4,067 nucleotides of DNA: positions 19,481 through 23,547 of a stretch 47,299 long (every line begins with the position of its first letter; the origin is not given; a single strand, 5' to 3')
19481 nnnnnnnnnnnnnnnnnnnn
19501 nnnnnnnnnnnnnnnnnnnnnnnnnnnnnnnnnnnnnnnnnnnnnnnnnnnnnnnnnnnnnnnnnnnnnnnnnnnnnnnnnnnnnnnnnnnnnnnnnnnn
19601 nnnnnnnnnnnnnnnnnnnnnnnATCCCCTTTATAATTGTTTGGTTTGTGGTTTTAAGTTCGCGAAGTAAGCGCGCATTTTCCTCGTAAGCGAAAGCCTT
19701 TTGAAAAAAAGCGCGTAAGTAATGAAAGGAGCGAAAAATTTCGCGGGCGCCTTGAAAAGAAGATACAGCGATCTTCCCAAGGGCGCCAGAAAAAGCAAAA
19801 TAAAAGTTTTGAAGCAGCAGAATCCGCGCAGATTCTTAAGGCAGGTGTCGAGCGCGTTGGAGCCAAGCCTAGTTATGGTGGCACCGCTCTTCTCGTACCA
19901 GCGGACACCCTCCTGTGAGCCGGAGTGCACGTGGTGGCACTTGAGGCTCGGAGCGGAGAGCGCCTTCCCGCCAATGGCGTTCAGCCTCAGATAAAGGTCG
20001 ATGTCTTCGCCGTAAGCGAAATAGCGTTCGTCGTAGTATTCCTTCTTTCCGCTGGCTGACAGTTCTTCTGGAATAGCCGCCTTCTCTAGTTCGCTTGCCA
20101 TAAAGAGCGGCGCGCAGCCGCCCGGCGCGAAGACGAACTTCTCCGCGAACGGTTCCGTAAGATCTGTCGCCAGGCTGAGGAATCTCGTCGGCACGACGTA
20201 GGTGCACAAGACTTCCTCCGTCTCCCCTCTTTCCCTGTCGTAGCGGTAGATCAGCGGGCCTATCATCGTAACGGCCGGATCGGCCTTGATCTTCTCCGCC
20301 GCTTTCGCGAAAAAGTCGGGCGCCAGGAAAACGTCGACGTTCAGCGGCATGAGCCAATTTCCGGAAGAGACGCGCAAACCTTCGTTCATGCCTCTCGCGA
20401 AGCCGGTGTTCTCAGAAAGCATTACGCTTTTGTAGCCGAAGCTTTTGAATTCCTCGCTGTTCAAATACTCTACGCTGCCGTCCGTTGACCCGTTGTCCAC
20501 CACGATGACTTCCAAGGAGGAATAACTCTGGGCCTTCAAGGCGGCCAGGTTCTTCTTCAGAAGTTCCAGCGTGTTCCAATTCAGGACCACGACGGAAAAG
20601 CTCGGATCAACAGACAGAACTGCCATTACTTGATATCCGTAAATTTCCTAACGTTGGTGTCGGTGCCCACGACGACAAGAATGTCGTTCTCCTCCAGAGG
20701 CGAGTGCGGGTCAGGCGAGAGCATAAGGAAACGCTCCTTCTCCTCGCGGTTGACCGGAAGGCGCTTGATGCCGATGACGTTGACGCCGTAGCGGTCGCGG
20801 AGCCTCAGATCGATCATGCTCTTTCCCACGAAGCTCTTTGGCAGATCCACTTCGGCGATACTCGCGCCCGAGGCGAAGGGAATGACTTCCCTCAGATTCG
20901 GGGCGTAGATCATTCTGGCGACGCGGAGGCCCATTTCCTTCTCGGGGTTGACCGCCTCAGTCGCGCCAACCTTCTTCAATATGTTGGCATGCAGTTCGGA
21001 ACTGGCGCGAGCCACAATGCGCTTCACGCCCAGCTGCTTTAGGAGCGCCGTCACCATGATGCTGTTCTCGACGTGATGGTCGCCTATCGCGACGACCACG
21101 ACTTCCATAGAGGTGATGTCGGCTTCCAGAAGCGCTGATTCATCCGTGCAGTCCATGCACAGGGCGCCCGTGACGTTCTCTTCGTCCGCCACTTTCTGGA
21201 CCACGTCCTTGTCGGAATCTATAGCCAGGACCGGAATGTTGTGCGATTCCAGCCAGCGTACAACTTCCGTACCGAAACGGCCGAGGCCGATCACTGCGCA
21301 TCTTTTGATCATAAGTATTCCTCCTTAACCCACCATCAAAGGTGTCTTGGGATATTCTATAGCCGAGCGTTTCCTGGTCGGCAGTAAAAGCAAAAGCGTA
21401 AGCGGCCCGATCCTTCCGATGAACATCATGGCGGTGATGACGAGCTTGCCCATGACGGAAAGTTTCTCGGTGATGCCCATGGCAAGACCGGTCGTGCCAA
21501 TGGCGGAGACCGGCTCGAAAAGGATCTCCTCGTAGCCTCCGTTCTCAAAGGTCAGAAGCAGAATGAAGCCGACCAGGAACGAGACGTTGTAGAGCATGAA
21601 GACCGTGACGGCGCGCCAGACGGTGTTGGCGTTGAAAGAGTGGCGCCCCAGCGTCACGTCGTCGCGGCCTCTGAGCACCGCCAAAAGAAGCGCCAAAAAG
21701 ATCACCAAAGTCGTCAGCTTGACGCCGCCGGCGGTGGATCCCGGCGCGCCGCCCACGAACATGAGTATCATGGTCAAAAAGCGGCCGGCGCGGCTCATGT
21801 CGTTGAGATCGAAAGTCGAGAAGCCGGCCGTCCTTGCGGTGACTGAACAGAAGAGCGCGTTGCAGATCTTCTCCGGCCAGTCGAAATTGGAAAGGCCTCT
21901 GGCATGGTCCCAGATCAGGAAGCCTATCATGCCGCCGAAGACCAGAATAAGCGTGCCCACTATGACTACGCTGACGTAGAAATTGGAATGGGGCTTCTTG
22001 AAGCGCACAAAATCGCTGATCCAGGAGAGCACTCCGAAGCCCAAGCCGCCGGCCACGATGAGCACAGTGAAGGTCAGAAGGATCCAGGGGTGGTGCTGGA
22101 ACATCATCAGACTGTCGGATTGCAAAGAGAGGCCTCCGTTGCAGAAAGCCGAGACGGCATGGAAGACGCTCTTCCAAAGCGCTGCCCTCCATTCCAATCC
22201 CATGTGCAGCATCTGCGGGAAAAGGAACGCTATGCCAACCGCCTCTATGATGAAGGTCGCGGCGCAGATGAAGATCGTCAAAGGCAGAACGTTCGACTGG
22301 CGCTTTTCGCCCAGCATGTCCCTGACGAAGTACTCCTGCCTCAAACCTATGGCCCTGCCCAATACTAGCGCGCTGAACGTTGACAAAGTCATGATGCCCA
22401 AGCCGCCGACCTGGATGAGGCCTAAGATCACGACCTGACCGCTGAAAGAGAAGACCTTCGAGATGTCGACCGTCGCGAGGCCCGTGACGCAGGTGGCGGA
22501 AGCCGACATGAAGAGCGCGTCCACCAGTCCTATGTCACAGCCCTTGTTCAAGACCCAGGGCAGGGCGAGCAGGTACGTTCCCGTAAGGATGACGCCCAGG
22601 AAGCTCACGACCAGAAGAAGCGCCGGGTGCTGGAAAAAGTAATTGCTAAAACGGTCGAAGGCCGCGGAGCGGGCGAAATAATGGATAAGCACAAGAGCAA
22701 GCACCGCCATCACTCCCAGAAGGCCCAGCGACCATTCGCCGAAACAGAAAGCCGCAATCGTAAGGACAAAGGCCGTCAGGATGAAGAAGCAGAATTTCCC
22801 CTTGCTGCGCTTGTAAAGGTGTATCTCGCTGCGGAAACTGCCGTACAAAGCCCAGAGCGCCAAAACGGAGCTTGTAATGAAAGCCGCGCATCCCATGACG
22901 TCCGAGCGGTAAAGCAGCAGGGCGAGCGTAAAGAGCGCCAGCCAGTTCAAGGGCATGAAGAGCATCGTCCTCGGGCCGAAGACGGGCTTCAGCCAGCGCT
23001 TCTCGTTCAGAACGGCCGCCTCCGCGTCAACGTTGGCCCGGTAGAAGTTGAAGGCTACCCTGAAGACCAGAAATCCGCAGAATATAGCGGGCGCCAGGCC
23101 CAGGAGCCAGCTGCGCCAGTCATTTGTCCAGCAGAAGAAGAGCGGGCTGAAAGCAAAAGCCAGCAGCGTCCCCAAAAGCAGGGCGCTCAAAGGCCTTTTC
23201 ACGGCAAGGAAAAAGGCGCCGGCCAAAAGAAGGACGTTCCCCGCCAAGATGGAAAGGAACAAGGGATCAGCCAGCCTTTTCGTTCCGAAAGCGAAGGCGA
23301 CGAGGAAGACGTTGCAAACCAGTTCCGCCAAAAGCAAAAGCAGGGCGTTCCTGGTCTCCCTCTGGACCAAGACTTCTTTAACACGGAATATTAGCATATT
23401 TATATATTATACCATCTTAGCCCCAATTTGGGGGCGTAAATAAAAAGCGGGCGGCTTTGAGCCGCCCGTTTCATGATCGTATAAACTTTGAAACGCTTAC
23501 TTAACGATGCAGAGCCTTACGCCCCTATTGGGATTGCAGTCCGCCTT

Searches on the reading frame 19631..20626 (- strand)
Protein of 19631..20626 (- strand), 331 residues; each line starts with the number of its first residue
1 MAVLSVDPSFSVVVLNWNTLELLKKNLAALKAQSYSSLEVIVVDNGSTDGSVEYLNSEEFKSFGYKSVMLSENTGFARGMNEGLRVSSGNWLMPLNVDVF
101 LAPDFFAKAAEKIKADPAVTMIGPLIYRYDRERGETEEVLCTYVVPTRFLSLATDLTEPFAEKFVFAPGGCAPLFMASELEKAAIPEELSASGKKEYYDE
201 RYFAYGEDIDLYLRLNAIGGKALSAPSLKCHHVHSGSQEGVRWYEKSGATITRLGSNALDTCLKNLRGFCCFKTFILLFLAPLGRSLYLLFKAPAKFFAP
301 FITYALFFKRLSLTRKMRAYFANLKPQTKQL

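Call 7: search_protein_families(library=pfam, proteins=[window:19631-20626:-], max_evalue=0.001)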
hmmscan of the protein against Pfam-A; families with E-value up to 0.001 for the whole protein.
window:19631-20626:- (331 aa): 3 families
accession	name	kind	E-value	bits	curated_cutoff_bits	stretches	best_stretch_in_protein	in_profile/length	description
PF00535.33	Glycos_transf_2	-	6e-23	82.1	23.3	1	11-132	1-122/168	Glycosyl transferase family 2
PF13641.12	Glyco_tranf_2_3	-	6.2e-08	33.4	27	1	8-234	1-213/230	Glycosyltransferase like family 2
PF10111.15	Glyco_tranf_2_2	-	1.7e-06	28.2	27.3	1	32-217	22-201/276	Glycosyltransferase like family 2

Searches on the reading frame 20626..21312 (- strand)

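Call 7: search_protein_families(library=pfam, proteins=[window:20626-21312:-], max_evalue=0.001)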
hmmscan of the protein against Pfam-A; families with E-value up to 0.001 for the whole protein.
window:20626-21312:- (228 aa): 6 families
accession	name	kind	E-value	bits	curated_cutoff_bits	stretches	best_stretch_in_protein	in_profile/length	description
PF02254.24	TrkA_N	-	1.7e-27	96.5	23.8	1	6-123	2-116/116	TrkA-N domain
PF02080.26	TrkA_C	-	2.7e-12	46.8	27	1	154-227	5-69/71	TrkA-C domain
PF21799.2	MurD-like_N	-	0.00025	21.7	27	1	3-65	1-61/88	Mur ligase MurD-like, N-terminal domain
PF00107.32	ADH_zinc_N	-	0.00031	21.1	31.8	1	85-126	4-45/129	Zinc-binding dehydrogenase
PF03446.21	NAD_binding_2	-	0.0004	20.9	21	1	5-105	2-94/161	NAD binding domain of 6-phosphogluconate dehydrogenase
PF03435.24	Sacchrp_dh_NADP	-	0.00067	20.4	25.1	1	7-86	3-85/129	Saccharopine dehydrogenase NADP binding domain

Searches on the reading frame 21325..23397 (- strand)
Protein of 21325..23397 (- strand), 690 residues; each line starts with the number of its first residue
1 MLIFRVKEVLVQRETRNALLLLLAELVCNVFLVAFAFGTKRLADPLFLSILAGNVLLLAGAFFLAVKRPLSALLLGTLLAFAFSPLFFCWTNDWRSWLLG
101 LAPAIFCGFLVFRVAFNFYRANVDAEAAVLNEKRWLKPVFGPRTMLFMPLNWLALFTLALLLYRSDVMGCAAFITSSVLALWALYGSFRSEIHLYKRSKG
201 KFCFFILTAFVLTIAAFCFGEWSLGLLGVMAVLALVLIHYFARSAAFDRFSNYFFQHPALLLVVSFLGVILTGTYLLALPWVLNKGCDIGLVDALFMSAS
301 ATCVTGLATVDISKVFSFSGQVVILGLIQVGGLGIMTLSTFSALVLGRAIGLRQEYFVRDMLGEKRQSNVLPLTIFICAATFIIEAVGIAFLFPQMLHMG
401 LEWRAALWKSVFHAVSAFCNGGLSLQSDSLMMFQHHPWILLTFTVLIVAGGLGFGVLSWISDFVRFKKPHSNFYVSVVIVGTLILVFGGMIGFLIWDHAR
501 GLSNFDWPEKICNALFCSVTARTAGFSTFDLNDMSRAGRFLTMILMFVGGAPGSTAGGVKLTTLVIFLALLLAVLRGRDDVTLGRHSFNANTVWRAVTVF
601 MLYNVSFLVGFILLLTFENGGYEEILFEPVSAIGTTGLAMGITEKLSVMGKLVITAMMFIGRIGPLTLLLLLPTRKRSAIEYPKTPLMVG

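Call 7: search_protein_families(library=pfam, proteins=[window:21325-23397:-], max_evalue=0.001)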
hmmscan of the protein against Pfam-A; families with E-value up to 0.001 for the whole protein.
window:21325-23397:- (690 aa): 1 family
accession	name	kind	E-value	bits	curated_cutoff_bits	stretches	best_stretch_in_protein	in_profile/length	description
PF02386.22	TrkH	-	4.3e-53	180.9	27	1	268-671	45-489/502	Cation transport protein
